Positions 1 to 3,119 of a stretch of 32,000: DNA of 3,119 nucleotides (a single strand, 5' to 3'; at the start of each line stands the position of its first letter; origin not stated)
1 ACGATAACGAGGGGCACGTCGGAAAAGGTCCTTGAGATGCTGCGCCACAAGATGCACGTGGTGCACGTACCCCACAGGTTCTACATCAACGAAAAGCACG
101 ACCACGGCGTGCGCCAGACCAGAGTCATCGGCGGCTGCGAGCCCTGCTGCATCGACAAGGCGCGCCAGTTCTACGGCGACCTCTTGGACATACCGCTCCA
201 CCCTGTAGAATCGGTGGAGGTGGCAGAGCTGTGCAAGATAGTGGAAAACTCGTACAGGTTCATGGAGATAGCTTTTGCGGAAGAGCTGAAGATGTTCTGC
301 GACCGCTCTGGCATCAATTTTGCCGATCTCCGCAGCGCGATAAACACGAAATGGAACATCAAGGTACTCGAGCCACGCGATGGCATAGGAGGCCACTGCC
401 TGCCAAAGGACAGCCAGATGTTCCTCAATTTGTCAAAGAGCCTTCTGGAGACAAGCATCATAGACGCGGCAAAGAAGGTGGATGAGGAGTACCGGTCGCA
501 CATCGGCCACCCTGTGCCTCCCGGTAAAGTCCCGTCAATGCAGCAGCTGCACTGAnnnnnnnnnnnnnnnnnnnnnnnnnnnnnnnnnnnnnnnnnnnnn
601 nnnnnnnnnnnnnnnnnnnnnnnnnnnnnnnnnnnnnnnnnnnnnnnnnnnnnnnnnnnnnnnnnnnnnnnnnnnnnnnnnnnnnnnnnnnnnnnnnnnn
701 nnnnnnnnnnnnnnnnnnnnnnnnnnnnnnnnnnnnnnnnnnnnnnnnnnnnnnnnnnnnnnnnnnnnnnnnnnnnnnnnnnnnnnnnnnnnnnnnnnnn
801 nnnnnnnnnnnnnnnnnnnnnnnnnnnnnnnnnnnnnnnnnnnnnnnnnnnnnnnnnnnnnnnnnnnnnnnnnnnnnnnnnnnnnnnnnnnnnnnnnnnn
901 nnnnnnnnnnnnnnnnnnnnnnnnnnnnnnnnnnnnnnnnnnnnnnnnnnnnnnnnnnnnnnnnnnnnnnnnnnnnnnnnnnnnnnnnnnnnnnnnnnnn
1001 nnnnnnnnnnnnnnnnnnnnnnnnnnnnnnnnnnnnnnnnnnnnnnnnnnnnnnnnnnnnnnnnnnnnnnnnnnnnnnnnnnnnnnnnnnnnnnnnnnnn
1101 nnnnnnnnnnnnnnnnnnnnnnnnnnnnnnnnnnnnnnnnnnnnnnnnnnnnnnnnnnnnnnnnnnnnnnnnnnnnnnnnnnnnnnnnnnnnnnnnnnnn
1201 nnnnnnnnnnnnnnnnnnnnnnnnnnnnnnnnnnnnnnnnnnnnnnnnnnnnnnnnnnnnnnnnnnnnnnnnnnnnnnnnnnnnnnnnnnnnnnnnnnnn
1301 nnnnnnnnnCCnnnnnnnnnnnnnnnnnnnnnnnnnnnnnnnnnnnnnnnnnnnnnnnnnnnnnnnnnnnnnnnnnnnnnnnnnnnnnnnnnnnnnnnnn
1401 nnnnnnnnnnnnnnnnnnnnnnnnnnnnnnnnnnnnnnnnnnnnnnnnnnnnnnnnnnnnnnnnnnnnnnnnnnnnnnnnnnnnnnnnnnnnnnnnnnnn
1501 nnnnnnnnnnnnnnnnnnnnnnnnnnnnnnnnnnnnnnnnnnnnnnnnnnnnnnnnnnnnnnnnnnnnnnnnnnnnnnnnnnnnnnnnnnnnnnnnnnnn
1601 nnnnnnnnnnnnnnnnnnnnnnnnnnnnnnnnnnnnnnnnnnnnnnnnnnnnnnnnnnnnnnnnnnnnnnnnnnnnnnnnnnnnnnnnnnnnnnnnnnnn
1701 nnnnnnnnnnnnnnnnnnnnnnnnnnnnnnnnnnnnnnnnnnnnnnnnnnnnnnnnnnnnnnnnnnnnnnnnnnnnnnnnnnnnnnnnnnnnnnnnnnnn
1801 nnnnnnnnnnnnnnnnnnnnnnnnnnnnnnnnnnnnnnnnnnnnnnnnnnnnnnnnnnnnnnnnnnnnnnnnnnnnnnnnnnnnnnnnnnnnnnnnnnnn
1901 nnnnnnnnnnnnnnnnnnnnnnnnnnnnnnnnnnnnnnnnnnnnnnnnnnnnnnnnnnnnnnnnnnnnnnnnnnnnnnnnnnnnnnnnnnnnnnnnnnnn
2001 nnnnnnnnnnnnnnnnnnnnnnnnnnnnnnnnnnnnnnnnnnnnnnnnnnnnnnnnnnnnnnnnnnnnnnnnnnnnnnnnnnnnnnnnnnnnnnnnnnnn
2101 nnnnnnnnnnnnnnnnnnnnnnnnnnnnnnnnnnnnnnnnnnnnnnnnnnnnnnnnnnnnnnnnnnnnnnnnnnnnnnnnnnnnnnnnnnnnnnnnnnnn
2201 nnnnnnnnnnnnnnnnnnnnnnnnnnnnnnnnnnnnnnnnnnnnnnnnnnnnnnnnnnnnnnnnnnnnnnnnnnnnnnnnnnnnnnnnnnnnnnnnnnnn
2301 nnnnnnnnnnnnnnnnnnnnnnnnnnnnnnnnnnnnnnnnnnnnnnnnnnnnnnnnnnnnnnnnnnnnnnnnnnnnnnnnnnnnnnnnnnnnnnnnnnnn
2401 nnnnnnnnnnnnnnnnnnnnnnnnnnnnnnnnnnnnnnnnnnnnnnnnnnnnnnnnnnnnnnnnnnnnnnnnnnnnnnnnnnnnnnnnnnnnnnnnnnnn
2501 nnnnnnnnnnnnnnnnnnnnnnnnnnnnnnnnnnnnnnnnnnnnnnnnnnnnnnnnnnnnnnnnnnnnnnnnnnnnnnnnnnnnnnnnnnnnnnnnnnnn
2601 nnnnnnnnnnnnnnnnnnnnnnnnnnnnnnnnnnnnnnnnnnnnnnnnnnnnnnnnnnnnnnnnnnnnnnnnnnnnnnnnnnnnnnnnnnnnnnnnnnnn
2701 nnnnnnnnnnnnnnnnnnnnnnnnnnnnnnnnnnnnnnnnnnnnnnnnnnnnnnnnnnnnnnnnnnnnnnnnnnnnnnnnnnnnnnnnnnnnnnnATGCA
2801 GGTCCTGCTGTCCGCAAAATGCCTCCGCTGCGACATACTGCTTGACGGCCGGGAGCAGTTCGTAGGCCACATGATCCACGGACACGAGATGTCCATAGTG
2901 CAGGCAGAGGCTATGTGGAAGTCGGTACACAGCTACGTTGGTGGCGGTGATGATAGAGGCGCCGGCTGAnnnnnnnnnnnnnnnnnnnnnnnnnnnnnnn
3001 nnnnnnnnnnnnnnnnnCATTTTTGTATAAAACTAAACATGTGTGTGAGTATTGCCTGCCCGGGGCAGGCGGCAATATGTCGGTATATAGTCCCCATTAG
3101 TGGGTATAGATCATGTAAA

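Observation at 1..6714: Tandemly duplicated four-gene polysaccharide-synthase cassette combining has-, nod- and pga-like parts in an archaeon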

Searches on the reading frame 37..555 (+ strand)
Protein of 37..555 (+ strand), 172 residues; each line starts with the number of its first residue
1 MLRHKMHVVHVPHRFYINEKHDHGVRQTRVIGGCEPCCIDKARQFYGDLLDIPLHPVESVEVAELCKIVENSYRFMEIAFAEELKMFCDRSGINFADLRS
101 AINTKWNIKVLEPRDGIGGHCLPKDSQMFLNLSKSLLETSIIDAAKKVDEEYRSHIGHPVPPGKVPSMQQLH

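Call 4: search_protein_families(library=pfam, max_evalue=0.01, proteins=[window:37-555:+])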
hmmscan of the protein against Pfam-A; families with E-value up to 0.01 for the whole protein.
window:37-555:+ (172 aa): 1 family
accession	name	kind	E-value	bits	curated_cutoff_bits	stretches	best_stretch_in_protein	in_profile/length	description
PF00984.24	UDPG_MGDP_dh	-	2.8e-21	75.9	25.4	1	62-150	2-93/94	UDP-glucose/GDP-mannose dehydrogenase family, central domain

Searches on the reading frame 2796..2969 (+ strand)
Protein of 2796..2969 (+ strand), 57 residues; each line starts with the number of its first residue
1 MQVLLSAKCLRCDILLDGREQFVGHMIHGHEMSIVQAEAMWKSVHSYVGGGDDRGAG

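Call 4: search_protein_families(library=pfam, max_evalue=0.01, proteins=[window:2796-2969:+])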
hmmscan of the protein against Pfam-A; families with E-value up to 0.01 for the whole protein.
window:2796-2969:+ (57 aa): 0 families

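Call 11: search_protein_families(library=ncbifam, max_evalue=0.001, proteins=[window:2796-2969:+])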
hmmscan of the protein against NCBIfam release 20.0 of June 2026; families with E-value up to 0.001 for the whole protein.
window:2796-2969:+ (57 aa): 0 families

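Call 51: find_homologous_proteins(query=A3, max_evalue=0.01)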
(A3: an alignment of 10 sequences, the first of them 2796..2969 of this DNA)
Query A3 (10 sequences) (57 aa, profile of the alignment): 89 proteins with E <= 0.01 among 1179 candidates.
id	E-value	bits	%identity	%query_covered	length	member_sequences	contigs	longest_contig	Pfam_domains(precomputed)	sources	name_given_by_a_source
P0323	2.5e-25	106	51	79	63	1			-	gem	-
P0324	3.6e-24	102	56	79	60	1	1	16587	-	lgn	-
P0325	5.4e-24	101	50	91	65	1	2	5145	-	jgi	jgi:hypothetical protein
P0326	2.7e-23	99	100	100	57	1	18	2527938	-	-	-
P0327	4.1e-23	99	48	88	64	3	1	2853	-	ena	-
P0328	6.5e-23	98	72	95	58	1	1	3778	-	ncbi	ncbi:MAG: hypothetical protein ABI348_09485 [Nitrososphaera sp.]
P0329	7.8e-23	98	59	72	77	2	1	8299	-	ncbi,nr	ncbi:MAG TPA: hypothetical protein VNI77_08495 [Nitrososphaera sp.]|nr:hypothetical protein [Nitroso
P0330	8.2e-23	98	72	95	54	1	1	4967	-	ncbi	ncbi:MAG TPA: hypothetical protein VF016_01560 [Nitrososphaera sp.]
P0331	9.4e-23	97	52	74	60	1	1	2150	-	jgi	jgi:hypothetical protein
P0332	1.1e-22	97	80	77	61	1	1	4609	-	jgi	-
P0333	2.7e-22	96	55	74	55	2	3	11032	-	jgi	jgi:hypothetical protein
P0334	3.9e-22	95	78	89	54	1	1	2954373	-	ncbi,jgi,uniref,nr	ncbi:hypothetical protein NTE_03157 [Candidatus Nitrososphaera evergladensis SR1]|jgi:hypothetical p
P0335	2.2e-21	93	68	77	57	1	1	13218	-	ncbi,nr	ncbi:MAG TPA: hypothetical protein VHA09_09555 [Nitrososphaera sp.]|nr:hypothetical protein [Nitroso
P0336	3.1e-21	93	73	70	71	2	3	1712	-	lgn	-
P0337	3.9e-21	92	53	75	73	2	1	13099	-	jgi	-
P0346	1.5e-20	90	68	70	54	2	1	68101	-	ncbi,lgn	-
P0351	4.5e-20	89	74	74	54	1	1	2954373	-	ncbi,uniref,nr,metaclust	ncbi:hypothetical protein NTE_00305 [Candidatus Nitrososphaera evergladensis SR1]|uniref:C2H2-type d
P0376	9.0e-18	81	62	65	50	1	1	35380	-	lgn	-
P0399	7.6e-16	75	71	60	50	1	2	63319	-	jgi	jgi:hypothetical protein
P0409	9.4e-13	65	43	77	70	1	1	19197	-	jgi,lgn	jgi:hypothetical protein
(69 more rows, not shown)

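Call 52: find_encoding_contigs(protein=P0334, flank=7000, max_places=2)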
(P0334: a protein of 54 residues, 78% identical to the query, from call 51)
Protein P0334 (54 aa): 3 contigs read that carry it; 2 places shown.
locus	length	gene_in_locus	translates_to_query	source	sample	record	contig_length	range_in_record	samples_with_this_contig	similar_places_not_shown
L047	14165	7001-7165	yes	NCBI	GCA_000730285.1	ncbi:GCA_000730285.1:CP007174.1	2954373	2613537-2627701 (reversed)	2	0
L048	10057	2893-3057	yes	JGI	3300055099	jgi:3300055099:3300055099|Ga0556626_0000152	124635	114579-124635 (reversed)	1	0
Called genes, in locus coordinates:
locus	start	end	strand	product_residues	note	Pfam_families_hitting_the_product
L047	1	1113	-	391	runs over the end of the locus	PF01656:CbiA, PF02374:ArsA_ATPase, PF13614:AAA_31 (weak), PF17886:ArsA_HSP20 (weak)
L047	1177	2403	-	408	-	PF00909:Ammonium_transp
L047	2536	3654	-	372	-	PF00155:Aminotran_1_2, PF01041:DegT_DnrJ_EryC1, PF01053:Cys_Met_Meta_PP (weak)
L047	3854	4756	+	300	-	PF03721:UDPG_MGDP_dh_N (faint), PF00984:UDPG_MGDP_dh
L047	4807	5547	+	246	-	PF01522:Polysacc_deac_1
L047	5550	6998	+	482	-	PF13506:Glyco_transf_21 (weak), PF13641:Glyco_tranf_2_3, PF00535:Glycos_transf_2, PF01644:Chitin_synth_1, PF03142:Chitin_synth_2, PF13632:Glyco_trans_2_3 (weak)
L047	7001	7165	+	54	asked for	-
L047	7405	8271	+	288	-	PF03721:UDPG_MGDP_dh_N (faint), PF00984:UDPG_MGDP_dh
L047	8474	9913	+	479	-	PF13506:Glyco_transf_21 (faint), PF00535:Glycos_transf_2, PF13641:Glyco_tranf_2_3, PF01644:Chitin_synth_1, PF03142:Chitin_synth_2, PF13632:Glyco_trans_2_3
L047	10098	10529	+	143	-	PF01873:eIF-5_eIF-2B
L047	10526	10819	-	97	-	-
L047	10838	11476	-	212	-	-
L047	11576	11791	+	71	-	-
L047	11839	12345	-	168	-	PF04756:OST3_OST6 (weak), PF00085:Thioredoxin, PF13098:Thioredoxin_2 (weak), PF13728:TraF (weak)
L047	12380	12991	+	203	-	PF01025:GrpE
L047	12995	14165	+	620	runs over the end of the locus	PF00012:HSP70, PF06723:MreB_Mbl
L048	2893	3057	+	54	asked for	-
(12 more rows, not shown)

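Call 53: find_encoding_contigs(protein=P0351, flank=7000, max_places=2)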
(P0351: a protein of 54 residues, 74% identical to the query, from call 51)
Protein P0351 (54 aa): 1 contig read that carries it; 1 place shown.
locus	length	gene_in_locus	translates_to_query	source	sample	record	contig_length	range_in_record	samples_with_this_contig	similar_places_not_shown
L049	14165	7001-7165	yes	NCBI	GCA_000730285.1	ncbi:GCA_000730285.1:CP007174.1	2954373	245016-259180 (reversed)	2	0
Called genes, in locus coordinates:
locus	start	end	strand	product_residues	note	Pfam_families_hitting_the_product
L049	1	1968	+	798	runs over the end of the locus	PF01522:Polysacc_deac_1, PF10096:DUF2334 (weak), PF13287:Fn3_assoc, PF13290:CHB_HEX_C_1, PF13287:Fn3_assoc, PF13290:CHB_HEX_C_1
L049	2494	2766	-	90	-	-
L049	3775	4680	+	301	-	PF03721:UDPG_MGDP_dh_N (faint), PF00984:UDPG_MGDP_dh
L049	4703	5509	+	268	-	PF01522:Polysacc_deac_1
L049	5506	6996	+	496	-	PF13506:Glyco_transf_21 (weak), PF00535:Glycos_transf_2, PF03142:Chitin_synth_2, PF13641:Glyco_tranf_2_3, PF01644:Chitin_synth_1, PF13632:Glyco_trans_2_3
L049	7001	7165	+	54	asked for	-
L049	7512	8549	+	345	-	PF02195:ParB_N, PF17762:HTH_ParB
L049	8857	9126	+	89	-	-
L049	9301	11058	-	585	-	-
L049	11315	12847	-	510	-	-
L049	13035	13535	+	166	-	-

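Call 65: find_encoding_contigs(protein=P0346, flank=5000, max_places=1)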
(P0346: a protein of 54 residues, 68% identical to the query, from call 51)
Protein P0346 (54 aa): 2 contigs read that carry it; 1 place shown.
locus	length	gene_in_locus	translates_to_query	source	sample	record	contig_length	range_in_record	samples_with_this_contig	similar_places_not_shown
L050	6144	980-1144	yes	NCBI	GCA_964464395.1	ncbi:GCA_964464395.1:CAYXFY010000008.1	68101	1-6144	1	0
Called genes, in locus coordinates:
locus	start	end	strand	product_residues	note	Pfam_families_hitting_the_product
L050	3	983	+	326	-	?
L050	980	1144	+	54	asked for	-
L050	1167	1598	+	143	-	PF01873:eIF-5_eIF-2B, PF08271:Zn_Ribbon_TF (weak)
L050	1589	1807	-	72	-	-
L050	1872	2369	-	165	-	-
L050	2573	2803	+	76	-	-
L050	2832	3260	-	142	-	PF04756:OST3_OST6 (weak), PF00085:Thioredoxin, PF13098:Thioredoxin_2, PF13905:Thioredoxin_8 (faint)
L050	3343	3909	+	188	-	PF01025:GrpE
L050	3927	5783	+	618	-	PF00012:HSP70, PF06723:MreB_Mbl, PF00012:HSP70, PF02782:FGGY_C (faint)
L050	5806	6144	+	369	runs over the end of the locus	PF00226:DnaJ, PF01556:DnaJ_C, PF00684:DnaJ_CXXCXGXG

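Call 66: find_encoding_contigs(protein=P0399, flank=5000, max_places=1)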
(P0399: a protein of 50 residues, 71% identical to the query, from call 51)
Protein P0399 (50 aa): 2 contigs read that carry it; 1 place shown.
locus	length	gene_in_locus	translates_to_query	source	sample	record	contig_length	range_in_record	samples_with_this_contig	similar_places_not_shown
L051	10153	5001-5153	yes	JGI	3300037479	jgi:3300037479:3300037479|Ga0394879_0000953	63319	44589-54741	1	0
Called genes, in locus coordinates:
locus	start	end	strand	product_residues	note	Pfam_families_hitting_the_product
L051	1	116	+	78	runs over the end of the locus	PF01037:AsnC_trans_reg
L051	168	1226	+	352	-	PF01992:vATP-synt_AC39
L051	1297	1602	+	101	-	PF03551:PadR, PF13601:HTH_34 (faint)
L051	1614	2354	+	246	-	PF01925:TauE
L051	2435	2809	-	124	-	-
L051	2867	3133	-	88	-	PF14947:HTH_45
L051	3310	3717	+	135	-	PF13473:Cupredoxin_1, PF00127:Copper-bind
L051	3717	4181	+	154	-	-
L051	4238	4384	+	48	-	-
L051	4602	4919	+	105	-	PF02635:DsrE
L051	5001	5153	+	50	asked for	-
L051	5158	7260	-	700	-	PF01496:V_ATPase_I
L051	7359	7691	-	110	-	PF00137:ATP-synt_C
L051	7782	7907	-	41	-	-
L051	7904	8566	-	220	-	PF01813:ATP-synt_D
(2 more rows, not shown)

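Call 67: find_encoding_contigs(protein=P0376, flank=5000, max_places=1)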
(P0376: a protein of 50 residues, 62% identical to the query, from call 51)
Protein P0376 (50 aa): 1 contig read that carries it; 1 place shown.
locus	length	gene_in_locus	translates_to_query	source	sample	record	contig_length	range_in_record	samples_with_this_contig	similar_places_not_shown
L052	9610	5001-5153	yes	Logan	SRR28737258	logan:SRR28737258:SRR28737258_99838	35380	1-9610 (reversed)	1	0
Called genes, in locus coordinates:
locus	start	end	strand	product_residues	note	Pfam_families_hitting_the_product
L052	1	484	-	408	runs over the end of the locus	PF00909:Ammonium_transp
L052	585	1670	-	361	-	PF00155:Aminotran_1_2, PF01041:DegT_DnrJ_EryC1, PF01053:Cys_Met_Meta_PP (weak)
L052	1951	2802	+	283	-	PF03721:UDPG_MGDP_dh_N (faint), PF00984:UDPG_MGDP_dh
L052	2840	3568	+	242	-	PF01522:Polysacc_deac_1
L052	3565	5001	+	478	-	PF13506:Glyco_transf_21 (weak), PF00535:Glycos_transf_2, PF10111:Glyco_tranf_2_2 (faint), PF13641:Glyco_tranf_2_3, PF01644:Chitin_synth_1, PF03142:Chitin_synth_2, PF13632:Glyco_trans_2_3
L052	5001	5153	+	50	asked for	-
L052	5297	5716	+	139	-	-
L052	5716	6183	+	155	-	PF01873:eIF-5_eIF-2B, PF08271:Zn_Ribbon_TF (weak)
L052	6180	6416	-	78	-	-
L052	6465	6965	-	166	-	-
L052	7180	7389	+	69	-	-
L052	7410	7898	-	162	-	PF13728:TraF (faint), PF00085:Thioredoxin, PF13098:Thioredoxin_2 (weak)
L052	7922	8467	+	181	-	PF01025:GrpE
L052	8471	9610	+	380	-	?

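Call 68: find_encoding_contigs(protein=P0409, flank=5000, max_places=1)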
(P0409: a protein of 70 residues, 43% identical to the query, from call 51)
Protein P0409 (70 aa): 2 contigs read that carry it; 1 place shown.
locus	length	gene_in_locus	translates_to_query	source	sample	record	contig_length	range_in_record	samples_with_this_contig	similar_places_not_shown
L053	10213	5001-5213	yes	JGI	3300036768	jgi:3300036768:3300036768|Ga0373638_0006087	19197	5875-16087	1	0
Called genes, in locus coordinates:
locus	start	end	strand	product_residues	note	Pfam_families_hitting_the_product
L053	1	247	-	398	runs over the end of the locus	PF00909:Ammonium_transp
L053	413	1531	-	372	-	PF01041:DegT_DnrJ_EryC1, PF00155:Aminotran_1_2 (weak), PF01053:Cys_Met_Meta_PP (faint), PF01212:Beta_elim_lyase (weak)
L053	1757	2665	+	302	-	PF03721:UDPG_MGDP_dh_N (faint), PF00984:UDPG_MGDP_dh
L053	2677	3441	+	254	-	PF01522:Polysacc_deac_1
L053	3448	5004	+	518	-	PF13506:Glyco_transf_21 (weak), PF00535:Glycos_transf_2, PF10111:Glyco_tranf_2_2 (faint), PF13641:Glyco_tranf_2_3, PF01644:Chitin_synth_1, PF03142:Chitin_synth_2, PF13632:Glyco_trans_2_3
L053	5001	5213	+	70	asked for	-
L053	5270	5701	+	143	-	PF01873:eIF-5_eIF-2B, PF08271:Zn_Ribbon_TF (weak)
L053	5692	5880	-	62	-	-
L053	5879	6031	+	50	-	-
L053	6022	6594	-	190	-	-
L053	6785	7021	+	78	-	-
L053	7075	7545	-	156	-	PF00085:Thioredoxin, PF04756:OST3_OST6 (weak), PF13098:Thioredoxin_2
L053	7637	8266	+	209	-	PF01025:GrpE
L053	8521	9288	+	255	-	PF02535:Zip (faint)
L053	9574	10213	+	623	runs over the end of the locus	PF00012:HSP70, PF06723:MreB_Mbl, PF00012:HSP70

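Call 82: list_cluster_members(proteins=[L047:3854-4756:+, L047:4807-5547:+, L047:5550-6998:+, L047:7405-8271:+, L047:8474-9913:+, L049:3775-4680:+, L049:4703-5509:+, L049:5506-6996:+])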
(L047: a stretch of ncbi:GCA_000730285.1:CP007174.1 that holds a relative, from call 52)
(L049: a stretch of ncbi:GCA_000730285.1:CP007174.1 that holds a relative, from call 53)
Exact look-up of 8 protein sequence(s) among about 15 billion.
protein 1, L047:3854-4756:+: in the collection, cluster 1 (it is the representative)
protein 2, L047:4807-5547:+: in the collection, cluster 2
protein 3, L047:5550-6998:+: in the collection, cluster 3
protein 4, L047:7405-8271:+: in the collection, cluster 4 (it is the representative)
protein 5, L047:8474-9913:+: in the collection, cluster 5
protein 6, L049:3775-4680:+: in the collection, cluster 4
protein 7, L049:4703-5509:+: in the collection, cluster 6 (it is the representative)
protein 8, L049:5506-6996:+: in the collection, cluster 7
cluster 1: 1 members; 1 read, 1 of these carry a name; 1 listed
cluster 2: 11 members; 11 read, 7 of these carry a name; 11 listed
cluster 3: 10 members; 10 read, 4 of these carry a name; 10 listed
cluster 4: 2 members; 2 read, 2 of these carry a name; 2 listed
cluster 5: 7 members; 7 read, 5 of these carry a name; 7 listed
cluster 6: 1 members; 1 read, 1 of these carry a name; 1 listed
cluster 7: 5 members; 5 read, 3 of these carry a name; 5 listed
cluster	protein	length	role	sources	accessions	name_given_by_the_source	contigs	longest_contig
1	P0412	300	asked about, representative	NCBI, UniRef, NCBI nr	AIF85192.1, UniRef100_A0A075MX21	UDP-N-acetyl-D-mannosaminuronate dehydrogenase [Candidatus Nitrososphaera evergladensis ... | UDP-N-acetyl-D-mannosaminuronate dehydrogenase n=2 Tax=Nitrososphaera TaxID=497726 ...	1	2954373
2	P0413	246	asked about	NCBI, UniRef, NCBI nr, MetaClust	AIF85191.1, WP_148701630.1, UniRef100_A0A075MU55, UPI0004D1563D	putative xylanase/chitin deacetylase [Candidatus Nitrososphaera evergladensis SR1] | Putative xylanase/chitin deacetylase n=1 Tax=Candidatus Nitrososphaera evergladensis SR1 ... | polysaccharide deacetylase family protein [Candidatus Nitrososphaera evergladensis]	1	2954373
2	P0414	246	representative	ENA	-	-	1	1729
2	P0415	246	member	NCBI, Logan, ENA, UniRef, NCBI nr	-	-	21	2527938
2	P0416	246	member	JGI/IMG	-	peptidoglycan/xylan/chitin deacetylase (PgdA/CDA1 family)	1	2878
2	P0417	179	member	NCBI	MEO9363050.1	MAG: polysaccharide deacetylase family protein, partial [Nitrososphaera sp.]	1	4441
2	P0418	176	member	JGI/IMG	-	peptidoglycan/xylan/chitin deacetylase (PgdA/CDA1 family)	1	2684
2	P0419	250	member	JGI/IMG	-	peptidoglycan/xylan/chitin deacetylase (PgdA/CDA1 family)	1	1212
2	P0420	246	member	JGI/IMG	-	peptidoglycan/xylan/chitin deacetylase (PgdA/CDA1 family)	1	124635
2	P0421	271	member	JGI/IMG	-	peptidoglycan/xylan/chitin deacetylase (PgdA/CDA1 family)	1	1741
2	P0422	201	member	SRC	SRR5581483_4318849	-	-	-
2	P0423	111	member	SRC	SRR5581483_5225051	-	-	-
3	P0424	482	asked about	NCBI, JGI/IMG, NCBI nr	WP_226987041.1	glycosyltransferase family 2 protein [Candidatus Nitrososphaera evergladensis] | hyaluronan synthase | glycosyltransferase [Candidatus Nitrososphaera evergladensis]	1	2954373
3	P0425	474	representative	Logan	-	-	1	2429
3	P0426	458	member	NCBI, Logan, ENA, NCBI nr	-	-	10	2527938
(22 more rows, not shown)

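Call 84: search_protein_families(library=pfam, alignment_id=A3, max_evalue=5)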
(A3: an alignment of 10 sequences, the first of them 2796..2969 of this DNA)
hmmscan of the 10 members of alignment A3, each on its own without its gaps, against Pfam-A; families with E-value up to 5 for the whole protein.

A. member 1, window:2796-2969:+ (57 aa): 1 family
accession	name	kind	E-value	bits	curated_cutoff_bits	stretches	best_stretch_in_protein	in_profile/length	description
PF12756.13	zf-C2H2_2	-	0.088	13.5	26.9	1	8-40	1-33/100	C2H2 type zinc-finger (2 copies)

B. families by the number of members that match (of 10 scanned): 9 families
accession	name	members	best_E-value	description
PF23108.1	Zf-C2H2_ZNF451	4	0.024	Two consecutive Zinc fingers C2H2 type, ZNF451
PF12756.13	zf-C2H2_2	4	0.067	C2H2 type zinc-finger (2 copies)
PF18608.7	XAF1_C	2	0.035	XIAP-associated factor 1 C-terminal domain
PF24560.1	zf-C2H2_OTU1_C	2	0.058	Ubiquitin thioesterase OTU1, C-terminal C2H2-type zinc finger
PF08782.15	c-SKI_SMAD_bind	1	0.011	c-SKI Smad4 binding domain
PF16293.11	zf-C2H2_9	1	0.045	C2H2 type zinc-finger (1 copy)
PF04194.18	PDCD2_C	1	0.097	Programmed cell death protein 2, C-terminal putative domain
PF18925.5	DUF5675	1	0.17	Family of unknown function (DUF5675)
PF02892.21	zf-BED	1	0.26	BED zinc finger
